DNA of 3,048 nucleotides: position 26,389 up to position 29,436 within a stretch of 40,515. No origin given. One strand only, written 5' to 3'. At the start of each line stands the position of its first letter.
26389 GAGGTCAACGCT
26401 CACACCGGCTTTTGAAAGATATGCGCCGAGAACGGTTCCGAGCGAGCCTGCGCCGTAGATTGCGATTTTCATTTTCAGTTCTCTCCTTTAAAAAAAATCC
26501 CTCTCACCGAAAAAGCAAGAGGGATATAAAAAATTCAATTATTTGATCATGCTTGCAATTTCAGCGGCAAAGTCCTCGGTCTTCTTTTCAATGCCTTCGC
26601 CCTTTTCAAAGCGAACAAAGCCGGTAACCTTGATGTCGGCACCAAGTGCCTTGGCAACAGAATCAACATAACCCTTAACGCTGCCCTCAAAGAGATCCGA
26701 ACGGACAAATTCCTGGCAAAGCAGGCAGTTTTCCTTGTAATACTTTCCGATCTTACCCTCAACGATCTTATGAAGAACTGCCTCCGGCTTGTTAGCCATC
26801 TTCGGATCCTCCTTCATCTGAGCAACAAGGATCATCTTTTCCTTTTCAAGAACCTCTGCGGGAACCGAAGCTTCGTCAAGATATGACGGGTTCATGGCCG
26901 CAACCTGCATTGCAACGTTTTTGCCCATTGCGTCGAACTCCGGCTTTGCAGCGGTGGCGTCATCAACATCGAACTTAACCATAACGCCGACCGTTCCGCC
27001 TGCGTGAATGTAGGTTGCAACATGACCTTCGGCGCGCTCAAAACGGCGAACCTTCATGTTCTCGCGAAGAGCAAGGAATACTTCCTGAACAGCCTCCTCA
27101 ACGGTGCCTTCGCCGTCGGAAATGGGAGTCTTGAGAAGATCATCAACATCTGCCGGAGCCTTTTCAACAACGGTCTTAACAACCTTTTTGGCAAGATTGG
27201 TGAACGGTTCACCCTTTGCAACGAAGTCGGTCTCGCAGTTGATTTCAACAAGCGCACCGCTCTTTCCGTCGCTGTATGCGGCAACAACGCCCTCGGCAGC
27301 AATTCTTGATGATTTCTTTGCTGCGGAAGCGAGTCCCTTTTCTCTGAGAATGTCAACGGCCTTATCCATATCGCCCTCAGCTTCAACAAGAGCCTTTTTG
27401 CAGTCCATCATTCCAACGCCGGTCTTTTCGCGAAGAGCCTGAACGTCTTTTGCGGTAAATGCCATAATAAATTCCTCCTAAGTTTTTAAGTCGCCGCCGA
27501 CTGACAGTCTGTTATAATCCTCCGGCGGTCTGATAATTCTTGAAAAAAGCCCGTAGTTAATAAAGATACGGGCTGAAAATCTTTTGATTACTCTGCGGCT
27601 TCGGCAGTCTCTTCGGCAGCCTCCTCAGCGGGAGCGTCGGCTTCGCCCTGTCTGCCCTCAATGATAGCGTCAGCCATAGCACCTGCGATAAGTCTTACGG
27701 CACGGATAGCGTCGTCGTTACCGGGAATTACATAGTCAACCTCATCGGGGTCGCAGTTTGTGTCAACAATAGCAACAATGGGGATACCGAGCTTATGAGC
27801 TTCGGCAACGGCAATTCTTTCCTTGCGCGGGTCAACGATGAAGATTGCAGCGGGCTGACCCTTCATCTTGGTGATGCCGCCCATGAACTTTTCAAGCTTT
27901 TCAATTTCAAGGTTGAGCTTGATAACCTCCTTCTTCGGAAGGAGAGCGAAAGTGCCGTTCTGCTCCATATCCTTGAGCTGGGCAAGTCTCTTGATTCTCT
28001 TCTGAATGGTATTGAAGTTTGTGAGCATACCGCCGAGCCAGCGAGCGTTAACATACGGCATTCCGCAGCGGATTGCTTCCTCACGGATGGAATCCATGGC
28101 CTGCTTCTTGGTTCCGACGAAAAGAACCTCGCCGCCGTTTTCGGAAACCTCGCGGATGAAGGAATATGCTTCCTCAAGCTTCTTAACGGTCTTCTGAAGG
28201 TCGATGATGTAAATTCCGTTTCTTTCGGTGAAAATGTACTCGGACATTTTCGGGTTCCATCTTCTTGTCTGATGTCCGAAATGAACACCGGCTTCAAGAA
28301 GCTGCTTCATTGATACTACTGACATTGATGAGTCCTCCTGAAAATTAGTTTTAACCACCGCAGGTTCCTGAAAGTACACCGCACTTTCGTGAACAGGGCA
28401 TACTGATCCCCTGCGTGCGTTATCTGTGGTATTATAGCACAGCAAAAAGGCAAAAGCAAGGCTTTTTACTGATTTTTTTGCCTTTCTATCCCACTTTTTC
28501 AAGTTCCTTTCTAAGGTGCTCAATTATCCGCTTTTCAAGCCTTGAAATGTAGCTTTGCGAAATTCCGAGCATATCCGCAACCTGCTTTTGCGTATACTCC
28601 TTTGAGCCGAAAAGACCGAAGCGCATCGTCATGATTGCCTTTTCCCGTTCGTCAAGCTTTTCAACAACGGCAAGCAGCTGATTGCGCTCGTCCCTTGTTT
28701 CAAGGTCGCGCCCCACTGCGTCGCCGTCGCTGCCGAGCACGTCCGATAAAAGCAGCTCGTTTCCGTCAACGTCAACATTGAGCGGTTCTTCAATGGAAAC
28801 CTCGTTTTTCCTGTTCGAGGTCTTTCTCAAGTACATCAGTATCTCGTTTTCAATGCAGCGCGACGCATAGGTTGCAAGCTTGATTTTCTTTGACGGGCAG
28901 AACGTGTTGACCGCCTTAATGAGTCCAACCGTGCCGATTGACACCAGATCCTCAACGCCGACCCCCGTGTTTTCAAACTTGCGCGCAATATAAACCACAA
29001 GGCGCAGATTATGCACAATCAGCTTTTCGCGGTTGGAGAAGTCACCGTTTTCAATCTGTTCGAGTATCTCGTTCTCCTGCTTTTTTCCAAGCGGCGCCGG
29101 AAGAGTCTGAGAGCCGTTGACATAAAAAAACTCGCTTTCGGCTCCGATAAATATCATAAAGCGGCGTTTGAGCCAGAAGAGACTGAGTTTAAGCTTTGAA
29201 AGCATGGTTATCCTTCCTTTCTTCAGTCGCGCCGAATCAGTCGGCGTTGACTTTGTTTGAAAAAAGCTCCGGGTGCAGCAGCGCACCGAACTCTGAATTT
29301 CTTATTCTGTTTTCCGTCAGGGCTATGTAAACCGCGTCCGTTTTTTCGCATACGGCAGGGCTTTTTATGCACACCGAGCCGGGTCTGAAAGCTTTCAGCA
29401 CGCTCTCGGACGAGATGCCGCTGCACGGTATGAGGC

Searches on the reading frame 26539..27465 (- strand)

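Call 77: search_protein_families(library=pfam, proteins=[window:26539-27465:-], max_evalue=0.00001)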
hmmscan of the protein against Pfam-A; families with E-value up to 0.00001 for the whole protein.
window:26539-27465:- (308 aa): 1 family
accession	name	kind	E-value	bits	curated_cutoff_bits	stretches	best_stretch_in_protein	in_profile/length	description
PF00889.24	EF_TS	-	2.3e-62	210.6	27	1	70-290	1-204/204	Elongation factor TS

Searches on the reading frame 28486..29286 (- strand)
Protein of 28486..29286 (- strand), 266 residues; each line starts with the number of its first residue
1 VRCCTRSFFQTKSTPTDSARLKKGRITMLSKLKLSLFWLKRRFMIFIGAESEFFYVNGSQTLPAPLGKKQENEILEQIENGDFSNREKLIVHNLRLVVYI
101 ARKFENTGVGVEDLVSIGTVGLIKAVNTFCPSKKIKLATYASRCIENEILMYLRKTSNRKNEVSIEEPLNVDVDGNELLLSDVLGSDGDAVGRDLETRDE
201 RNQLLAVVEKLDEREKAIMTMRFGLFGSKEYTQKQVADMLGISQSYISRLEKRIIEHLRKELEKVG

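Call 8: search_protein_families(library=ncbifam, proteins=[window:28486-29286:-], max_evalue=1)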
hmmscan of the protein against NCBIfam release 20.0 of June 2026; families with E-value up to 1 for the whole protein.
window:28486-29286:- (266 aa): 79 families (the best 25 are shown)
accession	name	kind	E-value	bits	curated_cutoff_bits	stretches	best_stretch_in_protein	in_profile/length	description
NF006158.0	PRK08301.1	equivalog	2.2e-105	351.4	339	1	30-265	4-240/241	RNA polymerase sporulation sigma factor SigE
TIGR02835.1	spore_sigmaE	equivalog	1.2e-99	332.5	348.6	1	37-265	5-233/234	RNA polymerase sporulation sigma factor SigE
NF004471.0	PRK05803.1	subfamily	7.5e-76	254.4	252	1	53-264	20-230/235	RNA polymerase sporulation sigma factor SigK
TIGR02846.1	spore_sigmaK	equivalog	2.1e-72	243.3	298.65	1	54-262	16-226/227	RNA polymerase sporulation sigma factor SigK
TIGR02980.1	SigBFG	subfamily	1.8e-34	119.4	234.35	2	161-262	134-226/227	SigB/SigF/SigG family RNA polymerase sigma factor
TIGR02885.1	spore_sigF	equivalog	6.2e-33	114.5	321.45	2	75-158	2-85/231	RNA polymerase sporulation sigma factor SigF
NF006071.0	PRK08215.1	equivalog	1.3e-32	113.4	372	2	62-158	16-111/258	RNA polymerase sporulation sigma factor SigG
NF004052.0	PRK05572.1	subfamily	2.4e-32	112.5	311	2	68-162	16-110/252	SigF/SigG family RNA polymerase sporulation sigma factor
TIGR02937.1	sigma70-ECF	superfamily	8.3e-32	110.1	42.9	1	86-262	3-165/165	sigma-70 family RNA polymerase sigma factor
TIGR02850.1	spore_sigG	equivalog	1.6e-31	109.7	457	2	62-158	11-108/254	RNA polymerase sporulation sigma factor SigG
TIGR02997.1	Sig70-cyanoRpoD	subfamily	2.7e-28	99.1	384.5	2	69-149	60-139/298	RNA polymerase sigma factor, RpoD/SigA family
TIGR02394.1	rpoS_proteo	equivalog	7.8e-28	97.8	378.7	2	66-149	28-111/285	RNA polymerase sigma factor RpoS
TIGR02393.1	RpoD_Cterm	equivalog_domain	9.4e-25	87.6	354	2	86-148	2-64/238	RNA polymerase sigma factor RpoD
NF004207.0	PRK05657.1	equivalog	4.9e-24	85.3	394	2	66-149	71-154/329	RNA polymerase sigma factor RpoS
NF005143.0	PRK06596.1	subfamily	2.3e-23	83.1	241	2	55-153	19-117/285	RNA polymerase factor sigma-32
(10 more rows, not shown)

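Call 45: list_cluster_members(proteins=[window:28489-29205:-, window:30434-32059:-, P0131, P0124, P0134])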
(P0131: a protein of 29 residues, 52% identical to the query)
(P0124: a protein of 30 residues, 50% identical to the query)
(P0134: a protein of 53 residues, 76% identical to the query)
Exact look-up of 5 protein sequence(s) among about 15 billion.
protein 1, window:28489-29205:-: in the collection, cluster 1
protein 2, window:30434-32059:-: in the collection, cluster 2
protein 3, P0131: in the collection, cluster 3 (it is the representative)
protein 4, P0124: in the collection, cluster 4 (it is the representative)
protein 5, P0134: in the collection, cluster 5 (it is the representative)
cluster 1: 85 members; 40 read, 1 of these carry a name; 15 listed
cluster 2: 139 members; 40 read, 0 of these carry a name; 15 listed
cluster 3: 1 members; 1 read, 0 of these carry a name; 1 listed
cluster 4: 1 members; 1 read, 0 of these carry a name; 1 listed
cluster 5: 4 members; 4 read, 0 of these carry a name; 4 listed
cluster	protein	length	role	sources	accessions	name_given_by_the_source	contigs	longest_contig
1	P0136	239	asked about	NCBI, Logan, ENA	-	-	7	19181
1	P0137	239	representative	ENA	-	-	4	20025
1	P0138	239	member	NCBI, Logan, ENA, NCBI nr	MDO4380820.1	MAG: RNA polymerase sporulation sigma factor SigE [Clostridia bacterium] | RNA polymerase sporulation sigma factor SigE [Clostridia bacterium]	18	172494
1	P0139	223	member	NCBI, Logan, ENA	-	-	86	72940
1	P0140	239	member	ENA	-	-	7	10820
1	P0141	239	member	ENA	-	-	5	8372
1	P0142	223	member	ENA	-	-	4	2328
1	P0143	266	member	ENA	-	-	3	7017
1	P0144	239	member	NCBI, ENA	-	-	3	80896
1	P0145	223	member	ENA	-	-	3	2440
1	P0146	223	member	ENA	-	-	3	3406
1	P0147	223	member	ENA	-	-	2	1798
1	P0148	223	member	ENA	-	-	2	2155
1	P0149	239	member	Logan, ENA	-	-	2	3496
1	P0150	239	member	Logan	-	-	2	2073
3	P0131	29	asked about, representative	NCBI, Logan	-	-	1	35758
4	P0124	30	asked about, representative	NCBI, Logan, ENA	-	-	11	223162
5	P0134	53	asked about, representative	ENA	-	-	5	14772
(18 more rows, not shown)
